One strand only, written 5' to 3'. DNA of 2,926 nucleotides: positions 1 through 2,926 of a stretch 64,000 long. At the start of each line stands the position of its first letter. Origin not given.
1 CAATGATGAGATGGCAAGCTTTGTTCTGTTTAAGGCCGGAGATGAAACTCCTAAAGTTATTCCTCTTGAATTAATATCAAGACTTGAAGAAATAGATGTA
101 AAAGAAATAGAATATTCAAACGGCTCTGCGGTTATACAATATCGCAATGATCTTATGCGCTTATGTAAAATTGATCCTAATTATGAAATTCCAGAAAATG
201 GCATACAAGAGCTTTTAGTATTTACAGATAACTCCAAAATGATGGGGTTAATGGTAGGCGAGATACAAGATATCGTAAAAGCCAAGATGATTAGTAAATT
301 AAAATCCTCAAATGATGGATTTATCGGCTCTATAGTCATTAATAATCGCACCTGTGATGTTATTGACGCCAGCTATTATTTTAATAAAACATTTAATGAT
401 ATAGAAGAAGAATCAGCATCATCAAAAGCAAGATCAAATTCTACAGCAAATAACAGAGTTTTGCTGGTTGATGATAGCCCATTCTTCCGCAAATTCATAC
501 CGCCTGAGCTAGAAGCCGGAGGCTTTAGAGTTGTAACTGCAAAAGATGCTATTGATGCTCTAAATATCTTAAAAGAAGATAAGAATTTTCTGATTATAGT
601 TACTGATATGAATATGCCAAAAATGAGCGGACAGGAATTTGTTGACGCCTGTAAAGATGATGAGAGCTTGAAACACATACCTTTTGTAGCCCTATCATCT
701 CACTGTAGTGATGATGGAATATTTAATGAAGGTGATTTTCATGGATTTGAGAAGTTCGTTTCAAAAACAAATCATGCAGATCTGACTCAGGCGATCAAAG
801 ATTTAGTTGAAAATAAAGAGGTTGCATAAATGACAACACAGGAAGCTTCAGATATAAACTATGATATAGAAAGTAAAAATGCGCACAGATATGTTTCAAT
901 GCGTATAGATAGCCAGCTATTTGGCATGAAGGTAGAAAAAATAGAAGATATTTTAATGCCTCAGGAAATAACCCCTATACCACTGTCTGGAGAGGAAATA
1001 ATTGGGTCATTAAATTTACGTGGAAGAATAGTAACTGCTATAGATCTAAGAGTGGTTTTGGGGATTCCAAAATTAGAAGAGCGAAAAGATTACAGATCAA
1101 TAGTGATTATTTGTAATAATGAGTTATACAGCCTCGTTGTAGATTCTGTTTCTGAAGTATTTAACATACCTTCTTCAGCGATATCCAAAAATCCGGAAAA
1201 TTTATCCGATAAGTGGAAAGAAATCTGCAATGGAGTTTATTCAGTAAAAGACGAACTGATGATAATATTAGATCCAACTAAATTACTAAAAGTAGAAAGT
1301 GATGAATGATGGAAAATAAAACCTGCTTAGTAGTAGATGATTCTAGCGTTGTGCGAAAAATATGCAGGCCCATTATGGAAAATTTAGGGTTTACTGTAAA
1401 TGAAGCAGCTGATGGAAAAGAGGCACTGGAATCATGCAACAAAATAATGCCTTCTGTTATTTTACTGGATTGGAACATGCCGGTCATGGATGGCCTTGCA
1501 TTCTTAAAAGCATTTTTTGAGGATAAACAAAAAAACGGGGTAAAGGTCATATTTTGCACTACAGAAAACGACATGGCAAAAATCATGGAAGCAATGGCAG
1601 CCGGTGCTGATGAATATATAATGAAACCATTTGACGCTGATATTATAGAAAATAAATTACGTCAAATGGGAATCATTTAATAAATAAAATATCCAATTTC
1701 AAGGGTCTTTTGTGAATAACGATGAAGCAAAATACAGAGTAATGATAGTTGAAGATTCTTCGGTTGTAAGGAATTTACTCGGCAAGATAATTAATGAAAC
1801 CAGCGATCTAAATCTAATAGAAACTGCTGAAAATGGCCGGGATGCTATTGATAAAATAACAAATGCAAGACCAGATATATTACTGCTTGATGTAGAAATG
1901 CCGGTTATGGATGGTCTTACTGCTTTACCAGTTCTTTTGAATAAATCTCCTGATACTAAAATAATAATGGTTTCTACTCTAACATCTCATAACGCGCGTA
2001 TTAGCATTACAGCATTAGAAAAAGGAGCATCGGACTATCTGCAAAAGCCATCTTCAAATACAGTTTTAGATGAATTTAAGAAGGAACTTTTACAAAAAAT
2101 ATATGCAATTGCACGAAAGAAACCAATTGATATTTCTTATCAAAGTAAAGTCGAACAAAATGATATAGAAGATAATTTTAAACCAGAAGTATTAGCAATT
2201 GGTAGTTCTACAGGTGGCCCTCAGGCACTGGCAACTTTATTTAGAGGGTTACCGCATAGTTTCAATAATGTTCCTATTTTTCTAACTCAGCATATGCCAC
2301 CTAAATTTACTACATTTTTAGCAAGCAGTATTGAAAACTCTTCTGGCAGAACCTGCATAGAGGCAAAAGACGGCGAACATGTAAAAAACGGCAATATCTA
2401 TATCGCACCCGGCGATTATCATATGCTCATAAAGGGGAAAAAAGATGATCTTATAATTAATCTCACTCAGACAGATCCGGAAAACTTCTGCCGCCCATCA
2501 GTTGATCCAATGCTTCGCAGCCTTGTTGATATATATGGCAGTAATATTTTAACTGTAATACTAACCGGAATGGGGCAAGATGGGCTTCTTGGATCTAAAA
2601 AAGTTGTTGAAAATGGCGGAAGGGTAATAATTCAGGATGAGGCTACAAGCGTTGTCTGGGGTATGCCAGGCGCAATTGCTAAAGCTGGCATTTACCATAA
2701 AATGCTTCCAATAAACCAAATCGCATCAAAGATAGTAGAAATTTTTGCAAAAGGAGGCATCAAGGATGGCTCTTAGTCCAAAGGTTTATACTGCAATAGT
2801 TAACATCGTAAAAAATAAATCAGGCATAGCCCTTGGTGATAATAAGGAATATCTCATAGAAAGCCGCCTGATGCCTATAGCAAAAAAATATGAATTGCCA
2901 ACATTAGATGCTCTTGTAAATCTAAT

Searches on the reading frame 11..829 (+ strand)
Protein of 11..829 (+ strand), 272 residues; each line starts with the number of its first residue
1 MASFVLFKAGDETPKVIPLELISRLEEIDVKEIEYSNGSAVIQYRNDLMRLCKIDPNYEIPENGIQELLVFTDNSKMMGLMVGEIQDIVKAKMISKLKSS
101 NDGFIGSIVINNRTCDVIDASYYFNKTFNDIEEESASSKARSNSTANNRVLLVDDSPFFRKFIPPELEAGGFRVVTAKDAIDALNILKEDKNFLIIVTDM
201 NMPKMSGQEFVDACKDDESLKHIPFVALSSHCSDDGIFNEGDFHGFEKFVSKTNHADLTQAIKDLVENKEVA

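Call 6: search_protein_families(library=pfam, proteins=[window:11-829:+], max_evalue=0.001)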
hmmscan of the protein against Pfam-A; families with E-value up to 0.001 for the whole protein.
window:11-829:+ (272 aa): 2 families
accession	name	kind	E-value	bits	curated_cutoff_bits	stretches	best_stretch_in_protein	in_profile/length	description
PF00072.30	Response_reg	-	1.1e-13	51.8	30.2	1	150-262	1-110/111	Response regulator receiver domain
PF01584.24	CheW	-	5.7e-05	23.2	23.5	0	68-131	2-65/138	CheW-like domain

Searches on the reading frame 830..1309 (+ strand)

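Call 6: search_protein_families(library=pfam, proteins=[window:830-1309:+], max_evalue=0.001)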
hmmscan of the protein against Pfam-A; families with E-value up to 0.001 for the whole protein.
window:830-1309:+ (159 aa): 1 family
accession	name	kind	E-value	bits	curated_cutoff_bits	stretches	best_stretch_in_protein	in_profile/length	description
PF01584.24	CheW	-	2.1e-28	99.1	23.5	1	21-154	2-135/138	CheW-like domain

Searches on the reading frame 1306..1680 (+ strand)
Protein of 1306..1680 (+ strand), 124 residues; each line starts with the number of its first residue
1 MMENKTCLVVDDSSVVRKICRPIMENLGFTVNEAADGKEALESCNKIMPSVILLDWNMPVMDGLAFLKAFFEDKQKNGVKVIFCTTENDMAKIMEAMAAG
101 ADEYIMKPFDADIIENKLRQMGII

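Call 6: search_protein_families(library=pfam, proteins=[window:1306-1680:+], max_evalue=0.001)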
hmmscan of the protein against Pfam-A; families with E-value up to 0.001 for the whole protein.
window:1306-1680:+ (124 aa): 2 families
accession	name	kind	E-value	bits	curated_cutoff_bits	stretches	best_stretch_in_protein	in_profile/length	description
PF00072.30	Response_reg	-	6.7e-28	97.5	30.2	1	8-118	2-110/111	Response regulator receiver domain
PF24896.1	Receiver_CRE1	-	0.00083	20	27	0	6-120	8-133/136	AHK4/CRE1/WOL first receiver domain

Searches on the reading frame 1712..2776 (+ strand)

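Call 6: search_protein_families(library=pfam, proteins=[window:1712-2776:+], max_evalue=0.001)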
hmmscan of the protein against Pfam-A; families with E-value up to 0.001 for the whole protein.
window:1712-2776:+ (354 aa): 2 families
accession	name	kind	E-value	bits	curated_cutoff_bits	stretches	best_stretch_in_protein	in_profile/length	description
PF01339.22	CheB_methylest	-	1.2e-57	194.9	24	1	162-341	2-174/174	CheB methylesterase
PF00072.30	Response_reg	-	1.9e-23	83.2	30.2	1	10-119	1-106/111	Response regulator receiver domain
